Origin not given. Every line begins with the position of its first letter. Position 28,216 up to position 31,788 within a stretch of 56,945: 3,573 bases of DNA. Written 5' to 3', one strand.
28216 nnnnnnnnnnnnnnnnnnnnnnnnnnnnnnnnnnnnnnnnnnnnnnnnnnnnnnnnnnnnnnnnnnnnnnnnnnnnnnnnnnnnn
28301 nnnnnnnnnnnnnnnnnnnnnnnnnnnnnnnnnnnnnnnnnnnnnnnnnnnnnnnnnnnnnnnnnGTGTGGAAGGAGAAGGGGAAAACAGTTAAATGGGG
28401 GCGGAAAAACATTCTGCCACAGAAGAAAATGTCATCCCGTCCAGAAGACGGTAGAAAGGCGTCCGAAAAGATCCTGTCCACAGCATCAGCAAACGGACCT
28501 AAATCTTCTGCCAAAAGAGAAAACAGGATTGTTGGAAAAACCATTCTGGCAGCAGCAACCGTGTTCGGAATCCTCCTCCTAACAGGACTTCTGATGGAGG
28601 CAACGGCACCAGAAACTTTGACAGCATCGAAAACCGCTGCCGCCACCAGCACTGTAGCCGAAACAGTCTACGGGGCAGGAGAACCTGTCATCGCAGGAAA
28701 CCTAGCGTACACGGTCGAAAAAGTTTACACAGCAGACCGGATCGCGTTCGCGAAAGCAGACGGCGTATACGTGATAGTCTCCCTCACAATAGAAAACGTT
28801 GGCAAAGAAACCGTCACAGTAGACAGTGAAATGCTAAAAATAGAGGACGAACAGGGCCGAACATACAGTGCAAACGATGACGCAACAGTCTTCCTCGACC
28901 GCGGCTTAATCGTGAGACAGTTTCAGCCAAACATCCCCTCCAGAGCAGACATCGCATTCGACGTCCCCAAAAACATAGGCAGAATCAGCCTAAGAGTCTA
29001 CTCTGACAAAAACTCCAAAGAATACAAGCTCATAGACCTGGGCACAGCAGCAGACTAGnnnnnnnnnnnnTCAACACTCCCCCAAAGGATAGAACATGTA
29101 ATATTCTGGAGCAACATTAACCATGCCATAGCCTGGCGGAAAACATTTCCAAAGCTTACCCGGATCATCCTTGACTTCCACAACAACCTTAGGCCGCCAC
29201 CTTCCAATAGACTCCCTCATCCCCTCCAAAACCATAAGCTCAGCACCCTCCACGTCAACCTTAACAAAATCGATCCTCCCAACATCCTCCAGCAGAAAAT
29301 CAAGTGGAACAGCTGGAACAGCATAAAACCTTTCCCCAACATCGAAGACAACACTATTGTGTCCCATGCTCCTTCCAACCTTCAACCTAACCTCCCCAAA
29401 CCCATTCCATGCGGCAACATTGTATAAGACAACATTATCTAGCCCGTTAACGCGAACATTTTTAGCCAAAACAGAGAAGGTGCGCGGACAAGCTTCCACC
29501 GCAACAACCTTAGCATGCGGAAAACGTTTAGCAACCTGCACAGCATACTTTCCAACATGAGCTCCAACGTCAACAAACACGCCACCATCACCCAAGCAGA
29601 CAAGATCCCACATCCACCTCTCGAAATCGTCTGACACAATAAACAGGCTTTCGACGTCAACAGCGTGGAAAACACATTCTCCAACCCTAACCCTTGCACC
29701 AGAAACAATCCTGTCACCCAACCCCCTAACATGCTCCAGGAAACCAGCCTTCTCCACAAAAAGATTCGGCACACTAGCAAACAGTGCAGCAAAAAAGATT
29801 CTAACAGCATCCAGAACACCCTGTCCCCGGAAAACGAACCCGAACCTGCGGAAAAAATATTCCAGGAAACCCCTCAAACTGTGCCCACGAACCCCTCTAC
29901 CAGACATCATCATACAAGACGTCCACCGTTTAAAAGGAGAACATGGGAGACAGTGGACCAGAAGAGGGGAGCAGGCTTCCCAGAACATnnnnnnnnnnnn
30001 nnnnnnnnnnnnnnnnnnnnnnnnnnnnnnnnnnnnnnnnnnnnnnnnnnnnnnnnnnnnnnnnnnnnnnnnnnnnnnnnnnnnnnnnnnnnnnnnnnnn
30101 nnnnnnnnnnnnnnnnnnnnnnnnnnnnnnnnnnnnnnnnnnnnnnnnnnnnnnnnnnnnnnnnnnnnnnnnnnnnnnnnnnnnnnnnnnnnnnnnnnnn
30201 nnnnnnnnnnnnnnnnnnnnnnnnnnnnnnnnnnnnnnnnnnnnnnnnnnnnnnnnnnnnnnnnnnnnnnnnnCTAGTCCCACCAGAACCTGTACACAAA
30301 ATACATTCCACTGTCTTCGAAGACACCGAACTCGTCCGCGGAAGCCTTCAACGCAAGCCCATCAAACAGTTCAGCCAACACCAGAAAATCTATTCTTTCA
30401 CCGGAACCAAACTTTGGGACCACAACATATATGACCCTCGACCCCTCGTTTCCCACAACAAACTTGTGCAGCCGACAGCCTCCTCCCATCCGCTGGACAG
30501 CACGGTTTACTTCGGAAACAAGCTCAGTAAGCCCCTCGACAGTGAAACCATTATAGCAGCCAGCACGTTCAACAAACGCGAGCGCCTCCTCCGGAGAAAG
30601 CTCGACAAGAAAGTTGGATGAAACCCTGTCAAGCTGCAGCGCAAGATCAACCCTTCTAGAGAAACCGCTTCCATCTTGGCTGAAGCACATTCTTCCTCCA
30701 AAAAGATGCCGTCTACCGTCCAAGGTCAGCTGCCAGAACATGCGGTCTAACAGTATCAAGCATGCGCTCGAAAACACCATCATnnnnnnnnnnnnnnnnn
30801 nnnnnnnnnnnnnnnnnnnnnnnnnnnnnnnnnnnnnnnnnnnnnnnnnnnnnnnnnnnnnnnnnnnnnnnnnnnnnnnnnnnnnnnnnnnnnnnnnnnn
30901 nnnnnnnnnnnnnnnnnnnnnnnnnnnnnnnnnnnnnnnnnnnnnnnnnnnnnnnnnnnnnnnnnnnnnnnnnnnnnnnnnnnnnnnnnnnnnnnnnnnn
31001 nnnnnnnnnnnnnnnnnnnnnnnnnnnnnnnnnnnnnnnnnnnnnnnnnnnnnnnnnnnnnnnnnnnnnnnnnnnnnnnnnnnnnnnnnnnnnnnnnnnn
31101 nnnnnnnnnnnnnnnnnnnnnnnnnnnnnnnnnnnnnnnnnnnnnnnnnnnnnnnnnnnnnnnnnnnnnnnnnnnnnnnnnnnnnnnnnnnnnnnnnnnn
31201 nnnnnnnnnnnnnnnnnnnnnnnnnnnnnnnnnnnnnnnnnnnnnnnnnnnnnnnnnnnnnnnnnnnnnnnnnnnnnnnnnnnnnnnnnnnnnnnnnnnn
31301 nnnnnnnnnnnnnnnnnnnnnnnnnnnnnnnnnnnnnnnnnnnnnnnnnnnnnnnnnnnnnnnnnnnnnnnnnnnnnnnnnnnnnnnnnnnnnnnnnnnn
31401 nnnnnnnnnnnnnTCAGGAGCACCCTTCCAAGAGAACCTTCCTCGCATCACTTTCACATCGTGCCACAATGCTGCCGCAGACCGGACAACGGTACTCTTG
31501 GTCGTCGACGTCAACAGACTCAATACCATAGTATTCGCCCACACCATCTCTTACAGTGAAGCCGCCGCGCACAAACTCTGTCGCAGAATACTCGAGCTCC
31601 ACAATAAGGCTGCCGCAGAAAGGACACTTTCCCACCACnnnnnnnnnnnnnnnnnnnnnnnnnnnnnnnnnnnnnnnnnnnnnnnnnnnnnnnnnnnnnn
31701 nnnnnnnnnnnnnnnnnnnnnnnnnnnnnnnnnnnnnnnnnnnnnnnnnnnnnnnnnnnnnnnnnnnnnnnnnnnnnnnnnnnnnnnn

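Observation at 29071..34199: Seven-gene ParB-led operon without any ParA: candidate novel partition, DNA-modification or defence module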

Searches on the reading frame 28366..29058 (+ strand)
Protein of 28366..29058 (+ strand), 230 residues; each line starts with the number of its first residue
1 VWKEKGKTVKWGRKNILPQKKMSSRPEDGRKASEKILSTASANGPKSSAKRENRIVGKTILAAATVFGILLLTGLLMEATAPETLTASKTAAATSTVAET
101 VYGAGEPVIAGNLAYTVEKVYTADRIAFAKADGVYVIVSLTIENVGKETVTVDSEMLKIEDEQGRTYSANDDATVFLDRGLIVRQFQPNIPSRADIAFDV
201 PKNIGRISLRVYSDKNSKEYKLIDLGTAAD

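Call 7: search_protein_families(library=pfam, proteins=[window:28366-29058:+], max_evalue=0.1)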
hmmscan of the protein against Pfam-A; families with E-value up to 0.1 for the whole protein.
window:28366-29058:+ (230 aa): 2 families
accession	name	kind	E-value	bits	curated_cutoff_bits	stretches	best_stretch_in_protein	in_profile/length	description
PF11611.13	DUF4352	-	1.5e-17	64.4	25.9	1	102-211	1-112/122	Domain of unknown function (DUF4352)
PF18435.7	EstA_Ig_like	-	0.0037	17.8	26.7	1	85-164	26-100/120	Esterase Ig-like N-terminal domain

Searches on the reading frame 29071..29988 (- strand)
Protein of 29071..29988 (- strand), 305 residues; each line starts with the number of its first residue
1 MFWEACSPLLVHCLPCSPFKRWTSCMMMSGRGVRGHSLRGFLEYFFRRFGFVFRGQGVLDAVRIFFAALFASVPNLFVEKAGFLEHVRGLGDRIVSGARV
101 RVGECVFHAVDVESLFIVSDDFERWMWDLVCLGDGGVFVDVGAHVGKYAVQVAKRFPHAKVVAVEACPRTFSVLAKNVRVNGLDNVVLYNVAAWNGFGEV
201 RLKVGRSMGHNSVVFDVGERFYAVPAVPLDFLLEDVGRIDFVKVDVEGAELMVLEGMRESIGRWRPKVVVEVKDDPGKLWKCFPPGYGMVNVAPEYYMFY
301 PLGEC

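Call 6: search_protein_families(library=pfam, proteins=[window:29071-29988:-], max_evalue=0.1)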
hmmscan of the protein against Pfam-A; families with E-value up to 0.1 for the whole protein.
window:29071-29988:- (305 aa): 8 families
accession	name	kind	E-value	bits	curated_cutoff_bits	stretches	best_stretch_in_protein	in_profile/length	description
PF05050.19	Methyltransf_21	-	6.6e-21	75.6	22.7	1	140-278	1-154/173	Methyltransferase FkbM domain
PF02475.24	TRM5-TYW2_MTfase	-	1.2e-07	32.3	28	1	133-187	35-89/164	TRM5/TYW2 methyltransferase domain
PF02390.23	Methyltransf_4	-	0.00018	21.4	24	1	137-193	4-60/173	Putative methyltransferase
PF24675.1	NpmA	-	0.00035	20.4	60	1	136-193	25-86/214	16S rRNA (adenine(1408)-N(1))-methyltransferase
PF05175.20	MTS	-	0.012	15.6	23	1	136-189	33-86/170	Methyltransferase small domain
PF13649.12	Methyltransf_25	-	0.02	16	27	1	139-188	2-50/97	Methyltransferase domain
PF08123.19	DOT1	-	0.032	14.2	23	1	126-169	34-77/205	Histone methylation protein DOT1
PF05575.17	V_cholerae_RfbT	-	0.043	13.6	27.9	0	136-182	81-127/286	Vibrio cholerae RfbT protein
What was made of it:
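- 29071..29988 (-): FkbM-family SAM methyltransferase (280-305 aa). Probably not part of the module. Methyltransf_21 75.6 bits (call 6).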

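Call 15: search_protein_families(library=phrogs, proteins=[window:29071-29988:-], max_evalue=0.01)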
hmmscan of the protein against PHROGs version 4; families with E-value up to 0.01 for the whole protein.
window:29071-29988:- (305 aa): 2 families
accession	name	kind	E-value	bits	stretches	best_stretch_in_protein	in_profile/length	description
phrog_8156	-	other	2.2e-23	83.8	1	135-275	51-192/244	methyltransferase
phrog_28597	-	unknown function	0.00032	21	1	137-272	46-180/233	-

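Call 16: search_protein_families(library=padloc, proteins=[window:29071-29988:-], max_evalue=0.01)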
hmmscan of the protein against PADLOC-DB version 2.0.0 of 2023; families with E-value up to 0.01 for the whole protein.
window:29071-29988:- (305 aa): 2 families
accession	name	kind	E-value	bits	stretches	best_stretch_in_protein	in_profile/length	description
PDLC04134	mad2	-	5e-08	30.2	1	116-196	273-351/492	mads_2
PDLC03222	MTase_II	-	0.00021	18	1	138-187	158-207/602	Type II methyltransferase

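Call 50: search_protein_families(library=ncbifam, proteins=[window:29071-29913:-], max_evalue=0.001)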
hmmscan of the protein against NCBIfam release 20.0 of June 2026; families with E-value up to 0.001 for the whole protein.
window:29071-29913:- (280 aa): 7 families
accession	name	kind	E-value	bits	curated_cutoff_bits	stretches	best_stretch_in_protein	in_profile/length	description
TIGR01444.1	fkbM_fam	subfamily_domain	1.3e-29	103.5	37.7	1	112-247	1-142/143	FkbM family methyltransferase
NF006138.0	PRK08287.1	equivalog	4.1e-07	30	210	1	112-168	34-90/189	decarboxylating cobalt-precorrin-6B (C(15))-methyltransferase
TIGR02469.1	CbiT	equivalog_domain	6.2e-07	29.7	78.3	1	107-165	17-75/124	precorrin-6Y C5,15-methyltransferase (decarboxylating) subunit CbiT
NF005640.0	PRK07402.1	equivalog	2.9e-05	23.7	219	1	111-176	45-110/200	precorrin-6Y C5,15-methyltransferase subunit CbiT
NF047824.1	tRNAwyosineTaw2Meth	equivalog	4.9e-05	23.1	350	1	109-162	93-146/245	tRNA(Phe) (4-demethylwyosine(37)-C(7)) aminocarboxypropyltransferase Taw2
NF047823.1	tRNAwyosTaw2Pyroc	equivalog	9.5e-05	21.9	550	1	111-168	127-184/277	tRNA(Phe) (4-demethylwyosine(37)-C(7)) aminocarboxypropyltransferase Taw2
TIGR03534.1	RF_mod_PrmC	equivalog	0.00017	21.1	199.1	1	113-165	92-144/253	peptide chain release factor N(5)-glutamine methyltransferase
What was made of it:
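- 29071..29988 (-): TIGR01444 103.5 bits (call 50).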

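Call 100: search_solved_structures(query=window:29071-29913:-, max_evalue=0.001)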
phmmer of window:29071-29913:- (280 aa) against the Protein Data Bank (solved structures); distinct sequences matched with E-value up to 0.001: 1.
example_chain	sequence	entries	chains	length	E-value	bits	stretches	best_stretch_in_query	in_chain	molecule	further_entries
2py6_A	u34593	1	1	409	0.00045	23.2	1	147-246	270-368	Methyltransferase FkbM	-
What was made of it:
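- On FkbM methyltransferase family (PF05050 / TIGR01444): PDB 2py6 FkbM E 4.5e-4 (call 100).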

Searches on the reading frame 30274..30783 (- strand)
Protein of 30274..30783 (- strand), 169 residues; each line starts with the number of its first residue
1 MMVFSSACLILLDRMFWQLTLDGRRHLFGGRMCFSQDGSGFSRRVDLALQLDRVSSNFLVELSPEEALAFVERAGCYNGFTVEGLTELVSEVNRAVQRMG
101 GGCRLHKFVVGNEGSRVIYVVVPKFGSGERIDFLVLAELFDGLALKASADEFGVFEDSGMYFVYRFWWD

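Call 6: search_protein_families(library=pfam, proteins=[window:30274-30783:-], max_evalue=0.1)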
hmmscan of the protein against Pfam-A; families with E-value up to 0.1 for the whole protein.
window:30274-30783:- (169 aa): 0 families

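Call 15: search_protein_families(library=phrogs, proteins=[window:30274-30783:-], max_evalue=0.01)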
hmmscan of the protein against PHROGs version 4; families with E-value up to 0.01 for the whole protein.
window:30274-30783:- (169 aa): 0 families

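Call 16: search_protein_families(library=padloc, proteins=[window:30274-30783:-], max_evalue=0.01)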
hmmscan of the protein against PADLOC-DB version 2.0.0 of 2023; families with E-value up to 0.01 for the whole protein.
window:30274-30783:- (169 aa): 0 families

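Call 50: search_protein_families(library=ncbifam, proteins=[window:30274-30783:-], max_evalue=0.001)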
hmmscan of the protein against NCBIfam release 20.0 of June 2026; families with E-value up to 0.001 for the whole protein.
window:30274-30783:- (169 aa): 0 families

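Call 101: search_solved_structures(query=window:30274-30783:-, max_evalue=1)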
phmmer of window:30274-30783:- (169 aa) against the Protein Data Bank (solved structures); distinct sequences matched with E-value up to 1: 1.
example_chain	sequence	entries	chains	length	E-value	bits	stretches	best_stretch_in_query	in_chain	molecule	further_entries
4kr6_A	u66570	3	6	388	0.79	12.8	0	59-82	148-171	Probable tRNA sulfurtransferase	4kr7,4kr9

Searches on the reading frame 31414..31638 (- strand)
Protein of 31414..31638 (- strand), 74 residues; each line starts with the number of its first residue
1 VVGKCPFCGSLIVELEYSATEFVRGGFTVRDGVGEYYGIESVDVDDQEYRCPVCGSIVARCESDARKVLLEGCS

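Call 6: search_protein_families(library=pfam, proteins=[window:31414-31638:-], max_evalue=0.1)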
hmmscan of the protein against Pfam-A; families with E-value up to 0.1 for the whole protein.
window:31414-31638:- (74 aa): 21 families
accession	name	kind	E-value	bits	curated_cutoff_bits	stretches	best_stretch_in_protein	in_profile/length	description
PF03119.21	DNA_ligase_ZBD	-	2.7e-05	24.4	25.8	1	50-65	1-16/27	NAD-dependent DNA ligase C4 zinc finger domain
PF08271.17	Zn_Ribbon_TF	-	7.9e-05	22.6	29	0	42-58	13-29/43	TFIIB zinc-binding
PF06397.17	Desulfoferrod_N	-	0.00028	20.9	23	1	47-59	5-17/36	Desulfoferrodoxin, N-terminal domain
PF23451.1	Zn_ribbon_PaaD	-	0.00033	20.7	27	0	44-59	10-25/53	PaaD zinc beta ribbon domain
PF07754.17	HVO_2753_ZBP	-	0.00045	20.4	33.2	1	48-63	16-32/46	Small zinc finger protein HVO_2753-like, Zn-binding pocket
PF12760.12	Zn_ribbon_IS1595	-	0.0023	18.3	25.4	0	49-67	19-36/46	Transposase zinc-ribbon domain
PF25207.1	DUF7837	-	0.0061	17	27.8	0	2-13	5-16/47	Domain of unknown function (DUF7837)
PF13248.11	Zn_ribbon_3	-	0.007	16.2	27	0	48-59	2-13/26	zinc-ribbon domain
PF19108.5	DUF5795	-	0.0074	16.8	27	0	4-25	38-61/74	Family of unknown function (DUF5795)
PF14354.12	Lar_restr_allev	-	0.016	15.9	28.6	0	4-10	5-11/58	Restriction alleviation protein Lar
PF10058.14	Zn_ribbon_10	-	0.017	15.3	24.2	0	41-57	37-53/54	ER junction formation factor lunapark, zinc ribbon finger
PF13465.12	zf-H2C2_2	-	0.018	15.8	40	0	48-56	14-22/26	Zinc-finger double domain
PF05605.18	zf-Di19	-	0.019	15.6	27.5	0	47-56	30-39/54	Drought induced 19 protein (Di19), zinc-binding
PF21349.2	RUBY_RBDX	-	0.027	14.4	26.5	0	49-59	1-11/30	Rubrerythrin, rubredoxin-like domain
PF01396.24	Zn_ribbon_Top1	-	0.028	14.7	32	0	2-14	1-13/39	Topoisomerase DNA binding C4 zinc finger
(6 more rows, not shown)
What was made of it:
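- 31414..31638 (-): 74-aa acidic four-Cys zinc ribbon. Pfam zinc-ribbon hits (call 6).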

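Call 15: search_protein_families(library=phrogs, proteins=[window:31414-31638:-], max_evalue=0.01)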
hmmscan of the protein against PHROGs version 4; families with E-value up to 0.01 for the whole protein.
window:31414-31638:- (74 aa): 5 families
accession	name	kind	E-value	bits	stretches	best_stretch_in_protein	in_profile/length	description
phrog_37734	-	unknown function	9.1e-05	23.3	0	47-62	20-35/41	-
phrog_2834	-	unknown function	0.0043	17.9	1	4-67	17-68/78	-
phrog_6332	-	unknown function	0.0048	17.8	0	47-60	6-19/60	-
phrog_3786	-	unknown function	0.0073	17.3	0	44-67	29-53/86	-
phrog_10268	-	unknown function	0.0087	17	0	50-60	22-32/53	-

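Call 16: search_protein_families(library=padloc, proteins=[window:31414-31638:-], max_evalue=0.01)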
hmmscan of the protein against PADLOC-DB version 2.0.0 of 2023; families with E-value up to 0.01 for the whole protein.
window:31414-31638:- (74 aa): 0 families
